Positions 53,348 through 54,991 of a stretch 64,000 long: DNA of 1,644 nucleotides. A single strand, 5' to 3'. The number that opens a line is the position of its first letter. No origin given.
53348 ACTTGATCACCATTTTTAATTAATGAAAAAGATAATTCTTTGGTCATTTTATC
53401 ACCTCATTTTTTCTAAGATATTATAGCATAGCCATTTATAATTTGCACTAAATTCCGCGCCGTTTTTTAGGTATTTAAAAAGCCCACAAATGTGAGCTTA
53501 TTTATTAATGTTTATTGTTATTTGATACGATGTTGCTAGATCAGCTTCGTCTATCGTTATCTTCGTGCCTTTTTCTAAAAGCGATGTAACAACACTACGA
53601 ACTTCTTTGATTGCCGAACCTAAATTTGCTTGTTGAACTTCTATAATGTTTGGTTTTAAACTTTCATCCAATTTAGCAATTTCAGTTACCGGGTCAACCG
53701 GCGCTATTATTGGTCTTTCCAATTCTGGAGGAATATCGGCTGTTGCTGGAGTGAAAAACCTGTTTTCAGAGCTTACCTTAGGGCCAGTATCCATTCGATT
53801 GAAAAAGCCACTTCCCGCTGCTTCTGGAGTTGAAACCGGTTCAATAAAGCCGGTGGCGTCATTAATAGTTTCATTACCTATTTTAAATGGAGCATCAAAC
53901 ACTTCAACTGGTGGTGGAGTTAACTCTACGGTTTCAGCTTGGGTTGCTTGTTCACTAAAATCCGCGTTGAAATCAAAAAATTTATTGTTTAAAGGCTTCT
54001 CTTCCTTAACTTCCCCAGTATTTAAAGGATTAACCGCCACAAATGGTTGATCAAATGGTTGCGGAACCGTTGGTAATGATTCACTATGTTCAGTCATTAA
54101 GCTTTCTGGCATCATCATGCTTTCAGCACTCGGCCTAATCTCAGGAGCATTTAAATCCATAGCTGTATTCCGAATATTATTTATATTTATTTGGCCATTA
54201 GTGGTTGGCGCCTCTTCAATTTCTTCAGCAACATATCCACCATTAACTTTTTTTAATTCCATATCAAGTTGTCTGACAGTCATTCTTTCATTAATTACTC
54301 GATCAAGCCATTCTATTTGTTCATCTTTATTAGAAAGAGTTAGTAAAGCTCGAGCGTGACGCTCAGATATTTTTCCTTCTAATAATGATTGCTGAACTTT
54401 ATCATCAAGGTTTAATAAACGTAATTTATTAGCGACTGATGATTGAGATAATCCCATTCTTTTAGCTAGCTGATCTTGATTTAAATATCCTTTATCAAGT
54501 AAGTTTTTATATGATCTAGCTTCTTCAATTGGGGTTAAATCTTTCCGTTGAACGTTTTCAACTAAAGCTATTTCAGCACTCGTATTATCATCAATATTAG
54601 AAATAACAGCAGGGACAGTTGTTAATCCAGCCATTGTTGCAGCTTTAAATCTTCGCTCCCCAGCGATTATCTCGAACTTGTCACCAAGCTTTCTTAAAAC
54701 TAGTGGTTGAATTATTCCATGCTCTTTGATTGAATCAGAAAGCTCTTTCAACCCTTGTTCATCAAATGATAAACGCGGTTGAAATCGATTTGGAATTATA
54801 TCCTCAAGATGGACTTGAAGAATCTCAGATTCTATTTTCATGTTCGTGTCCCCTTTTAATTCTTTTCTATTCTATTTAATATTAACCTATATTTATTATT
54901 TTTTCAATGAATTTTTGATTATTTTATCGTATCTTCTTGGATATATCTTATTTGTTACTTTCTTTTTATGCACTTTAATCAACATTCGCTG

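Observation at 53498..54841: Noc-like ParB paralog with a ~190-aa disordered P/E/F-rich insert and no N-terminal amphipathic helix, while parA-parB are displaced 17 kb away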

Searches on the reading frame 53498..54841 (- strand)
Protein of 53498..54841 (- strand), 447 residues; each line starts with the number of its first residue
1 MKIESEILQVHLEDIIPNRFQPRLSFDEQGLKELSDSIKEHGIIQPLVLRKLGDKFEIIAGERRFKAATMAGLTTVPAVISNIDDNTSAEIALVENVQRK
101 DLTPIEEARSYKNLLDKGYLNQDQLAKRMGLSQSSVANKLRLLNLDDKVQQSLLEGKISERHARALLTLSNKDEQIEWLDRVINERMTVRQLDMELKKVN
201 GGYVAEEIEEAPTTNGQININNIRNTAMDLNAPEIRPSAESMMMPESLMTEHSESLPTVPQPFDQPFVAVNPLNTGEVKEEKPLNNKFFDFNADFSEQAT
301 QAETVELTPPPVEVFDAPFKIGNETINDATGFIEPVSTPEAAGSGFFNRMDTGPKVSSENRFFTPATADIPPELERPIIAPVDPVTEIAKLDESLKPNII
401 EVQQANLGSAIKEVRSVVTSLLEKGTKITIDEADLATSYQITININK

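Call 4: search_protein_families(library=pfam, proteins=[window:53498-54841:-], max_evalue=0.01)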
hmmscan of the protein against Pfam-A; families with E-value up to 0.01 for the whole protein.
window:53498-54841:- (447 aa): 5 families
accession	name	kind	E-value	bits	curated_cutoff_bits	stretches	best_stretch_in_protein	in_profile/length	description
PF17762.8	HTH_ParB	-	2.4e-33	114.7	22.6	1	100-199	1-100/102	ParB HTH domain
PF02195.25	ParB_N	-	1.1e-31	109.2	26.3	1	6-98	2-95/95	ParB N-terminal domain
PF01978.25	TrmB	-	0.0053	17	25.6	0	107-144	10-47/68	Sugar-specific transcriptional regulator TrmB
PF20432.4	Xre-like-HTH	-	0.0055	17.4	25.8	0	108-140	12-43/63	Antitoxin Xre-like helix-turn-helix domain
PF18024.7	HTH_50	-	0.0064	16.6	27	0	125-142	29-46/50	Helix-turn-helix domain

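Call 5: search_protein_families(library=ncbifam, proteins=[window:53498-54841:-], max_evalue=0.01)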
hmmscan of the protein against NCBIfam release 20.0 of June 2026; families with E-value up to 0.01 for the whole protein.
window:53498-54841:- (447 aa): 8 families
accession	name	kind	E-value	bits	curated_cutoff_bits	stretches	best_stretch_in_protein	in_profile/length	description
TIGR04285.1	nucleoid_noc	exception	1e-81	274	315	1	6-225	1-224/255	nucleoid occlusion protein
TIGR00180.1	parB_part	domain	1.6e-53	181.2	58.45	1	5-179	3-182/186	ParB/RepB/Spo0J family partition protein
TIGR03734.1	PRTRC_parB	hypoth_equivalog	1.2e-37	129.8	278.6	1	21-199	7-189/555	PRTRC system ParB family protein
TIGR03454.1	partition_RepB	equivalog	2.2e-16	60.2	201.5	1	6-140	63-198/325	plasmid partitioning protein RepB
NF010406.0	PRK13832.1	subfamily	1.9e-15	56.5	640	1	27-177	25-177/578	plasmid partitioning protein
NF010440.0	PRK13866.1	equivalog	2.8e-06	26.7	522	1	31-119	90-180/336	plasmid partitioning protein RepB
TIGR04381.1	HTH_TypR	domain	0.0011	18.9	30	1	124-142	26-44/49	TyrR/PhhR family helix-turn-helix DNA-binding protein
NF008085.0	PRK10820.1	equivalog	0.0077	14.9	576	0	92-150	457-517/520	transcriptional regulator TyrR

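Call 8: find_homologous_proteins(query=window:53498-54841:-, max_evalue=0.00001)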
Query window:53498-54841:- (447 aa): 7909 proteins with E <= 0.00001 among 8000 candidates; the best 120 are listed.
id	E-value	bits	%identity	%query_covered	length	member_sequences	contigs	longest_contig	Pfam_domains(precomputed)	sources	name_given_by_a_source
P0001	2.2e-283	957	99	100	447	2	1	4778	PF17762.9,PF02195.27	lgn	-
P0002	9.3e-177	606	66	100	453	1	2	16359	PF17762.9,PF02195.27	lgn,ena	-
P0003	1.9e-160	553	62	100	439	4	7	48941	PF17762.9,PF02195.27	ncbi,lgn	-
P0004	7.4e-140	485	56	100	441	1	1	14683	PF17762.9,PF02195.27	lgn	-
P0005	4.1e-120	420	51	100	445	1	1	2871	PF17762.9,PF02195.27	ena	-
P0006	4.6e-120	420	52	100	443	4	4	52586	PF17762.9,PF02195.27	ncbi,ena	-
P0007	8.7e-120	419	53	100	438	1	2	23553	PF17762.9,PF02195.27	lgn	-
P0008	6.8e-119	416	52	100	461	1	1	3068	PF17762.9,PF02195.27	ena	-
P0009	1.3e-118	415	50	100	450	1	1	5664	PF17762.9,PF02195.27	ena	-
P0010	1.5e-118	415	52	100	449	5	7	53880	PF17762.9,PF02195.27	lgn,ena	-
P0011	1.6e-118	414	51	100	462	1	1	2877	PF17762.9,PF02195.27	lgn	-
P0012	1.8e-118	414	51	100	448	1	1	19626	PF17762.9,PF02195.27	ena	-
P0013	2.3e-118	414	49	100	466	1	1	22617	PF17762.9,PF02195.27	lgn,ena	-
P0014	2.4e-118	414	51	100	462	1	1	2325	PF17762.9,PF02195.27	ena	-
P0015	2.9e-118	414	52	100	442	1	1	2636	PF17762.9,PF02195.27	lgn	-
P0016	3.0e-118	414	52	100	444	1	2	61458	PF17762.9,PF02195.27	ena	-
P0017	3.6e-118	413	52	100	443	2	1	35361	PF17762.9,PF02195.27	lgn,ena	-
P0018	9.3e-118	412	51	100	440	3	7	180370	PF17762.9,PF02195.27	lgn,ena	-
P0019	1.3e-117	412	53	100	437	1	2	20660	PF17762.9,PF02195.27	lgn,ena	-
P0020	2.2e-117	411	50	100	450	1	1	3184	PF17762.9,PF02195.27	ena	-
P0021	4.7e-117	410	53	100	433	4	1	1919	PF17762.9,PF02195.27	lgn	-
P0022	4.9e-117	410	51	100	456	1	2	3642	PF17762.9,PF02195.27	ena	-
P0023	5.1e-117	410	50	100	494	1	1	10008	PF17762.9,PF02195.27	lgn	-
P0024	9.5e-117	409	52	100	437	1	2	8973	PF17762.9,PF02195.27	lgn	-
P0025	1.0e-116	408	50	100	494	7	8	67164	PF17762.9,PF02195.27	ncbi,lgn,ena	-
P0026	1.3e-116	408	50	100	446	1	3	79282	PF17762.9,PF02195.27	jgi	jgi:ParB family chromosome partitioning protein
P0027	1.7e-116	408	53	100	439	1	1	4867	PF17762.9,PF02195.27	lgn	-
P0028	1.8e-116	408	50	100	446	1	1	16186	PF17762.9,PF02195.27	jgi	jgi:ParB family transcriptional regulator, chromosome partitioning protein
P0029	3.1e-116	407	52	100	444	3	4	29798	PF17762.9,PF02195.27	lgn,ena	-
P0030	5.5e-116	406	52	100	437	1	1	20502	PF17762.9,PF02195.27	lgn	-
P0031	1.3e-115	405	52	100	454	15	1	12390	PF17762.9,PF02195.27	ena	-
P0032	2.1e-115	404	51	100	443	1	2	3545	PF17762.9,PF02195.27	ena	-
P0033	4.6e-115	403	50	100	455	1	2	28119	PF17762.9,PF02195.27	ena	-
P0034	4.7e-115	403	51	100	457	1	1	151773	PF17762.9,PF02195.27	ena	-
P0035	1.0e-114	402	51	100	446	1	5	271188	PF17762.9,PF02195.27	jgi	jgi:ParB family transcriptional regulator, chromosome partitioning protein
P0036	1.5e-114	401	52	100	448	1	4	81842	PF17762.9,PF02195.27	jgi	jgi:ParB family transcriptional regulator, chromosome partitioning protein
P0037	3.6e-114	400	53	100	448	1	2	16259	PF17762.9,PF02195.27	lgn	-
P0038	4.7e-114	400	51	100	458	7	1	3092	PF17762.9,PF02195.27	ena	-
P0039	6.5e-114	399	50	100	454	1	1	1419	PF17762.9,PF02195.27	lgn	-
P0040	1.6e-113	398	53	100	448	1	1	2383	PF17762.9,PF02195.27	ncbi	-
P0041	2.2e-113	398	53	100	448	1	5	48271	PF17762.9,PF02195.27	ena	-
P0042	2.7e-113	397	47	100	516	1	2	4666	PF17762.9,PF02195.27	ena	-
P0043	4.9e-113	396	50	100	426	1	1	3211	PF17762.9,PF02195.27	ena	-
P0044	6.8e-113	396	50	100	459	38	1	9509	PF17762.9,PF02195.27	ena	-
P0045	1.0e-112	395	50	100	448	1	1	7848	PF17762.9,PF02195.27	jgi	jgi:ParB family chromosome partitioning protein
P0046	1.3e-112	395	51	98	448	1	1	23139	PF17762.9,PF02195.27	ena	-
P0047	2.4e-112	394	51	100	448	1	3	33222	PF17762.9,PF02195.27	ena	-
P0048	3.3e-112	394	50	100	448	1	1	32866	PF17762.9,PF02195.27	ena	-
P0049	3.4e-112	394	49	100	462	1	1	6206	PF17762.9,PF02195.27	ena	-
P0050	3.5e-112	394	50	100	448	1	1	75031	PF17762.9,PF02195.27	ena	-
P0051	4.4e-112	393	50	100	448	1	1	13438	PF17762.9,PF02195.27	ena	-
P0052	4.5e-112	393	50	100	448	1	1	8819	PF17762.9,PF02195.27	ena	-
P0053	6.9e-112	393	49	100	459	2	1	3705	PF17762.9,PF02195.27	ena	-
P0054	8.1e-112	392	47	100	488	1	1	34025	PF17762.9,PF02195.27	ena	-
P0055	1.0e-111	392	48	100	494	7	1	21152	PF17762.9,PF02195.27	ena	-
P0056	2.0e-111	391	50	100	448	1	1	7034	PF17762.9,PF02195.27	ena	-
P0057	2.8e-111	391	50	100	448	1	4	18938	PF17762.9,PF02195.27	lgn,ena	-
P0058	2.8e-111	391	48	100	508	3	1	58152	PF17762.9,PF02195.27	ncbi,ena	-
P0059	3.4e-111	390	50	100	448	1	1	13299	PF17762.9,PF02195.27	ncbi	-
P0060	5.5e-111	390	50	100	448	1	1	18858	PF17762.9,PF02195.27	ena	-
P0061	1.3e-110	388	49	100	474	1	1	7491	PF17762.9,PF02195.27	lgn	-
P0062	1.3e-110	388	48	100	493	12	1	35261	PF17762.9,PF02195.27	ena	-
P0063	2.8e-110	387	50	100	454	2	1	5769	PF17762.9,PF02195.27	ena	-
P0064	3.7e-110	387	49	100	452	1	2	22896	PF17762.9,PF02195.27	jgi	-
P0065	4.3e-110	387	50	100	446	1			PF17762.9,PF02195.27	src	-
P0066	6.3e-110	386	49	100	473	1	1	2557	PF17762.9,PF02195.27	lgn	-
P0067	6.7e-110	386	49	100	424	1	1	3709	PF17762.9,PF02195.27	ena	-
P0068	9.9e-110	386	49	100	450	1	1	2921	PF17762.9,PF02195.27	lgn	-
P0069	1.3e-109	385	50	100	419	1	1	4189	PF17762.9,PF02195.27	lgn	-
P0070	1.4e-109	385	50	100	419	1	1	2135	PF17762.9,PF02195.27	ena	-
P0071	1.4e-109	385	46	100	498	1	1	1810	PF17762.9,PF02195.27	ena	-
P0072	1.4e-109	385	50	100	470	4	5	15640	PF17762.9,PF02195.27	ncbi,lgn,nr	ncbi:MAG TPA: hypothetical protein DCE23_05130 [Firmicutes bacterium]|nr:hypothetical protein [Bacil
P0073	1.5e-109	385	50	100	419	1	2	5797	PF17762.9,PF02195.27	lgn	-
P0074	1.5e-109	385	50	100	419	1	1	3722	PF17762.9,PF02195.27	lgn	-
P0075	1.5e-109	385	50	100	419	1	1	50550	PF17762.9,PF02195.27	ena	-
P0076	1.8e-109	385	50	100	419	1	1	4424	PF17762.9,PF02195.27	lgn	-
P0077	1.9e-109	385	50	100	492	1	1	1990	PF17762.9,PF02195.27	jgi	-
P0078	2.1e-109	384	50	100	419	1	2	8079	PF17762.9,PF02195.27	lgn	-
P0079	2.2e-109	384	50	100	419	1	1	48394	PF17762.9,PF02195.27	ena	-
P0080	2.5e-109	384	50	100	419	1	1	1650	PF17762.9,PF02195.27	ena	-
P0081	2.6e-109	384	50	100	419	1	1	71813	PF17762.9,PF02195.27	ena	-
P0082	2.7e-109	384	50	100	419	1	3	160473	PF17762.9,PF02195.27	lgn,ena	-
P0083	2.9e-109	384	48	100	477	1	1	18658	PF17762.9,PF02195.27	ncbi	-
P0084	2.9e-109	384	50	100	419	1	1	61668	PF17762.9,PF02195.27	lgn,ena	-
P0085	3.1e-109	384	50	100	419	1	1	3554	PF17762.9,PF02195.27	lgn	-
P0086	3.1e-109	384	50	100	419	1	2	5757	PF17762.9,PF02195.27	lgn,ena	-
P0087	3.2e-109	384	49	100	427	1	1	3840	PF17762.9,PF02195.27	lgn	-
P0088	3.2e-109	384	50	100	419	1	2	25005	PF17762.9,PF02195.27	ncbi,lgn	-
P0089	3.2e-109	384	50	100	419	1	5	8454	PF17762.9,PF02195.27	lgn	-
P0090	3.3e-109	384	50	100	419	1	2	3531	PF17762.9,PF02195.27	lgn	-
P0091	3.3e-109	384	50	100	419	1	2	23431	PF17762.9,PF02195.27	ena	-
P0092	3.4e-109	384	49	100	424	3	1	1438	PF17762.9,PF02195.27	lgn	-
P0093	3.8e-109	384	50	100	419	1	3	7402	PF17762.9,PF02195.27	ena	-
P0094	3.8e-109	384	50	100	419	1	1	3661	PF17762.9,PF02195.27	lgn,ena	-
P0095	4.0e-109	384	50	100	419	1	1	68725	PF17762.9,PF02195.27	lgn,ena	-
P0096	4.1e-109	383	50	100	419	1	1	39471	PF17762.9,PF02195.27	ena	-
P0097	4.3e-109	383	50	100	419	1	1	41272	PF17762.9,PF02195.27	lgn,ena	-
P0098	4.3e-109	383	50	100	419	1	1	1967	PF17762.9,PF02195.27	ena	-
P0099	4.3e-109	383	48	100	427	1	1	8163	PF17762.9,PF02195.27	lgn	-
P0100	4.5e-109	383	50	100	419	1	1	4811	PF17762.9,PF02195.27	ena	-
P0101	5.0e-109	383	50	100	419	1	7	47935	PF17762.9,PF02195.27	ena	-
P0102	5.2e-109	383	48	100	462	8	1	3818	PF17762.9,PF02195.27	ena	-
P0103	5.7e-109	383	50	100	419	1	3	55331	PF17762.9,PF02195.27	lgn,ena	-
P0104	5.9e-109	383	50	100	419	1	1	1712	PF17762.9,PF02195.27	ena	-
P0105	6.0e-109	383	50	100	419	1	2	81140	PF17762.9,PF02195.27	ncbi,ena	-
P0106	6.3e-109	383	50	100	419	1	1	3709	PF17762.9,PF02195.27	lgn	-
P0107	6.7e-109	383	50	100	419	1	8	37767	PF17762.9,PF02195.27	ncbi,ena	-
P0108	6.7e-109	383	50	100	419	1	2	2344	PF17762.9,PF02195.27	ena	-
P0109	7.7e-109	383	49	100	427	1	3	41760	PF17762.9,PF02195.27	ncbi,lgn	-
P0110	8.2e-109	382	49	100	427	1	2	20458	PF17762.9,PF02195.27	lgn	-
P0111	1.0e-108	382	49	100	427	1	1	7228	PF17762.9,PF02195.27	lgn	-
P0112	1.1e-108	382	49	100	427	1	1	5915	PF17762.9,PF02195.27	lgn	-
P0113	1.3e-108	382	50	100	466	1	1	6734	PF17762.9,PF02195.27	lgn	-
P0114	1.3e-108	382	50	100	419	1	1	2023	PF17762.9,PF02195.27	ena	-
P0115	1.4e-108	382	69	57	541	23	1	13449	PF17762.9,PF02195.27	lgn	-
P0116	1.4e-108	382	48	100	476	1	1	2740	PF17762.9,PF02195.27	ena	-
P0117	1.5e-108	382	48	100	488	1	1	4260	PF17762.9,PF02195.27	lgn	-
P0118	1.7e-108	381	50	100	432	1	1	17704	PF17762.9,PF02195.27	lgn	-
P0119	1.7e-108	381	50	100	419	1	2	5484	PF17762.9,PF02195.27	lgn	-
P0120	1.7e-108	381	49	100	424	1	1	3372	PF17762.9,PF02195.27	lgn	-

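Call 11: find_related_loci(query=A1, collection=genome_contigs, flank=6000)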
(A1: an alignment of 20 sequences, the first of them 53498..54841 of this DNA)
Query A1 (447 aa) in genome_contigs; peptide patterns used: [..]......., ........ (x = any residue, [..] = any of these).
600 stretches matched a pattern (row limit reached: there are more); 589 encode a relative of the query (tblastn E <= 1e-3); the best 80 are kept; 80 distinct loci.
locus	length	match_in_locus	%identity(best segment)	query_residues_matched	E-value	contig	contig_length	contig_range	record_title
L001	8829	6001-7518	48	1-447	1e-125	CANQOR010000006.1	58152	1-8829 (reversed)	MAG: uncultured Bacilli bacterium isolate Lapin-032__bin83 genome assembly, contig: Lapin-032__NODE_924_length_58152_cov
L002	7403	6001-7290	49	1-447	2e-118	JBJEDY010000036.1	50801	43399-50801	MAG: Bacilli bacterium isolate LOHA17_bin.030 NODE_278_length_50801_cov_9.051137, whole genome shotgun sequence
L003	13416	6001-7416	46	1-445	5e-115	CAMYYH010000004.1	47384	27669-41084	MAG TPA_asm: uncultured Tenericutes bacterium isolate SRR10912541_bin.38_metaWRAP_v1.3_MAG genome assembly, contig: ERZ1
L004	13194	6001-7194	48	4-447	2e-113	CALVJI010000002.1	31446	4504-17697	MAG: uncultured Bacilli bacterium isolate BRZ_GB__bin84 genome assembly, contig: BRZ_GB__NODE_2050_length_31446_cov_5.98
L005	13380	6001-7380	47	1-447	3e-116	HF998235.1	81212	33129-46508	Coprobacillus sp. CAG:605 genomic scaffold, scf126, whole genome shotgun sequence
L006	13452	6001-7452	45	1-447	1e-110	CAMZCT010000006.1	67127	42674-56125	MAG TPA_asm: uncultured Tenericutes bacterium isolate SRR10912542_bin.39_metaWRAP_v1.3_MAG genome assembly, contig: ERZ1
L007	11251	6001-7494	46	1-447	3e-110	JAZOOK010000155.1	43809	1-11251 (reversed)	MAG: Candidatus Coprovivens sp. isolate T1900045629_YK20190323.MAGScoT_cleanbin_000017 SGB_8053_k141_2678408, whole geno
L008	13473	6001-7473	47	1-435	2e-114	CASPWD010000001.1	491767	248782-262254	MAG: uncultured Bacilli bacterium isolate extra-ERR2497918.26_1677795665 genome assembly, contig: NODE_1_length_491767_c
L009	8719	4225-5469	47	4-445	4e-108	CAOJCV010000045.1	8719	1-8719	MAG TPA_asm: uncultured Tenericutes bacterium isolate SRR15604481_bin.54_metawrap_v1.3_MAG genome assembly, contig: NODE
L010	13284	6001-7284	47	4-445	7e-108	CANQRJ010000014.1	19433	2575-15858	MAG: uncultured Bacilli bacterium isolate Lapin-008__bin31 genome assembly, contig: Lapin-008__NODE_3212_length_19433_co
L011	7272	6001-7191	47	4-445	1e-107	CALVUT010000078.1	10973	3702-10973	MAG: uncultured Bacilli bacterium isolate E0_RM__bin3 genome assembly, contig: E0_RM__k127_277182, whole genome shotgun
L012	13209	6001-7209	47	4-445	4e-107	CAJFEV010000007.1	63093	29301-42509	uncultured Bacilli bacterium isolate Chicken_13_mag_25 genome assembly, contig: MAGpy_11413_13_idba_bin_25_fascaffold_19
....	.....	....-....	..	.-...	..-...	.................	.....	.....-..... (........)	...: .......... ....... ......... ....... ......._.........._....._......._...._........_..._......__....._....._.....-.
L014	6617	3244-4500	45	4-445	2e-106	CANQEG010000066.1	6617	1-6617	MAG: uncultured Bacilli bacterium isolate Lapin-007__bin30 genome assembly, contig: Lapin-007__NODE_5211_length_6617_cov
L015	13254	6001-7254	46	4-445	2e-105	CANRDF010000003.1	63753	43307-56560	MAG: uncultured Bacilli bacterium isolate Lapin-026__bin92 genome assembly, contig: Lapin-026__NODE_455_length_63753_cov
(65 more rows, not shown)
